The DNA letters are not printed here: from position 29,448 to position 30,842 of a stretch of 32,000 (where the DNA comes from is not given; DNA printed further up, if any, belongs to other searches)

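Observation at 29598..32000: B12-binding radical SAM enzyme translationally coupled (ATGA) to a type III polyketide synthase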

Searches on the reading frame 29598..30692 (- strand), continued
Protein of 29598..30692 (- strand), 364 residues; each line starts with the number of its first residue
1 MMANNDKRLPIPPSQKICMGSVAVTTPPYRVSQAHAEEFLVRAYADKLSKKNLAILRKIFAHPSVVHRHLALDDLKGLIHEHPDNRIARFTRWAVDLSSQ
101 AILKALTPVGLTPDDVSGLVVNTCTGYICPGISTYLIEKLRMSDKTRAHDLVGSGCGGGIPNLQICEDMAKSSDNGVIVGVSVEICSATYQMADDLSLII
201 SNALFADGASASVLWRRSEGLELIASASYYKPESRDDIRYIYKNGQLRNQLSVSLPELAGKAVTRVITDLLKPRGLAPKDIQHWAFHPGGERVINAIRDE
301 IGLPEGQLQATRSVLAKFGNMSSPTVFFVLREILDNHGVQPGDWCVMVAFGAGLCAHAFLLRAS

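Call 70: search_protein_families(library=ncbifam, proteins=[P0373, P0376, P0379, P0381, P0384, P0392, P0400, P0411, P0427, P0464], max_evalue=1e-40)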
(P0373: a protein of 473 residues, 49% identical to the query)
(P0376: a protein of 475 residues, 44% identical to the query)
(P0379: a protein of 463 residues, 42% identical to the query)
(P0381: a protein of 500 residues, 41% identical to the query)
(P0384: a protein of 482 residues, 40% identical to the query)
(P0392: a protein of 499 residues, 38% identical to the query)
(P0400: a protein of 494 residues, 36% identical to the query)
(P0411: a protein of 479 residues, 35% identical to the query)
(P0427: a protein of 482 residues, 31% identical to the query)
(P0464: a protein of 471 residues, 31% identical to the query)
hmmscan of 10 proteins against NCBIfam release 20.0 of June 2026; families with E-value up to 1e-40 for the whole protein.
P0373 (473 aa): 2 families
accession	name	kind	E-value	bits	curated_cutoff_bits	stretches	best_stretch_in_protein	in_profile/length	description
TIGR04072.2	rSAM_ladder_B12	equivalog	2.5e-94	316.4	360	1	2-442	1-426/443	lipid biosynthesis B12-binding/radical SAM protein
TIGR04385.1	B12_rSAM_cofa1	equivalog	2e-53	182.2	450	1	17-407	18-413/438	B12 lower ligand biosynthesis radical SAM protein BzaD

P0376 (475 aa): 2 families
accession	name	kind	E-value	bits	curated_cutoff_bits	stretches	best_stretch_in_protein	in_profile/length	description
TIGR04072.2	rSAM_ladder_B12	equivalog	5.7e-87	292.2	360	1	2-458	1-438/443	lipid biosynthesis B12-binding/radical SAM protein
TIGR04385.1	B12_rSAM_cofa1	equivalog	4.8e-42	144.7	450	1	17-406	18-412/438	B12 lower ligand biosynthesis radical SAM protein BzaD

P0379 (463 aa): 1 family
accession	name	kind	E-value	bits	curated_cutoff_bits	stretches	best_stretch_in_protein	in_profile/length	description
TIGR04072.2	rSAM_ladder_B12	equivalog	3.1e-82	276.5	360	1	2-419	1-415/443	lipid biosynthesis B12-binding/radical SAM protein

P0381 (500 aa): 2 families
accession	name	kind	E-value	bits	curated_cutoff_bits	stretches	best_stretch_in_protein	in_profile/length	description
TIGR04072.2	rSAM_ladder_B12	equivalog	1.8e-91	307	360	1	2-439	1-423/443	lipid biosynthesis B12-binding/radical SAM protein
TIGR04385.1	B12_rSAM_cofa1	equivalog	4.4e-45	154.7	450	1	18-408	19-414/438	B12 lower ligand biosynthesis radical SAM protein BzaD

P0384 (482 aa): 3 families
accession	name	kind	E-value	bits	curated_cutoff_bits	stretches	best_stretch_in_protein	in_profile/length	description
TIGR04072.2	rSAM_ladder_B12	equivalog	2.4e-102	342.9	360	1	2-432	1-416/443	lipid biosynthesis B12-binding/radical SAM protein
TIGR04385.1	B12_rSAM_cofa1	equivalog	4e-66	224.1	450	1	17-407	18-413/438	B12 lower ligand biosynthesis radical SAM protein BzaD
TIGR04428.1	B12_rSAM_trp_MT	equivalog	7.1e-44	150.1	500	0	182-388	205-422/558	tryptophan 2-C-methyltransferase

P0392 (499 aa): 3 families
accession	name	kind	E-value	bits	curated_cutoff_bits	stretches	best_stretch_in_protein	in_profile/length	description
TIGR04072.2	rSAM_ladder_B12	equivalog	1.6e-94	317.1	360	1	2-424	1-410/443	lipid biosynthesis B12-binding/radical SAM protein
TIGR04385.1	B12_rSAM_cofa1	equivalog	9.5e-54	183.3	450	1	4-420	3-427/438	B12 lower ligand biosynthesis radical SAM protein BzaD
TIGR04428.1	B12_rSAM_trp_MT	equivalog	4.5e-42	144.2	500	0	3-152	2-150/558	tryptophan 2-C-methyltransferase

P0400 (494 aa): 3 families
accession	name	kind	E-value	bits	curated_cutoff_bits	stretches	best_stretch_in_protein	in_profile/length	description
TIGR04072.2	rSAM_ladder_B12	equivalog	4.8e-93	312.2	360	1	2-423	1-406/443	lipid biosynthesis B12-binding/radical SAM protein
TIGR04385.1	B12_rSAM_cofa1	equivalog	7e-61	206.8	450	1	17-413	18-418/438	B12 lower ligand biosynthesis radical SAM protein BzaD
TIGR04428.1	B12_rSAM_trp_MT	equivalog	1.6e-45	155.6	500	0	5-166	4-164/558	tryptophan 2-C-methyltransferase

P0411 (479 aa): 2 families
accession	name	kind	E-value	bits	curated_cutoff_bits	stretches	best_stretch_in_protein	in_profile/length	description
TIGR04072.2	rSAM_ladder_B12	equivalog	1e-83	281.5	360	1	2-419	1-405/443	lipid biosynthesis B12-binding/radical SAM protein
TIGR04385.1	B12_rSAM_cofa1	equivalog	5.2e-49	167.6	450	1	3-404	2-412/438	B12 lower ligand biosynthesis radical SAM protein BzaD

P0427 (482 aa): 2 families
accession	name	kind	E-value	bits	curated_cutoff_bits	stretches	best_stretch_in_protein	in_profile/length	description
TIGR04072.2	rSAM_ladder_B12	equivalog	6.1e-90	302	360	1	2-435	1-419/443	lipid biosynthesis B12-binding/radical SAM protein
TIGR04385.1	B12_rSAM_cofa1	equivalog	9.1e-57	193.2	450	1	4-411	3-417/438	B12 lower ligand biosynthesis radical SAM protein BzaD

P0464 (471 aa): 3 families
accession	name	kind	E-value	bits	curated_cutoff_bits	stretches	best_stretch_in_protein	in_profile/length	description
TIGR04072.2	rSAM_ladder_B12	equivalog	1.1e-110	370.3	360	1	2-454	1-438/443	lipid biosynthesis B12-binding/radical SAM protein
TIGR04385.1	B12_rSAM_cofa1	equivalog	2.3e-67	228.2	450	1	15-403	18-413/438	B12 lower ligand biosynthesis radical SAM protein BzaD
TIGR04428.1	B12_rSAM_trp_MT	equivalog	1.4e-55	188.7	500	0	181-386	205-423/558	tryptophan 2-C-methyltransferase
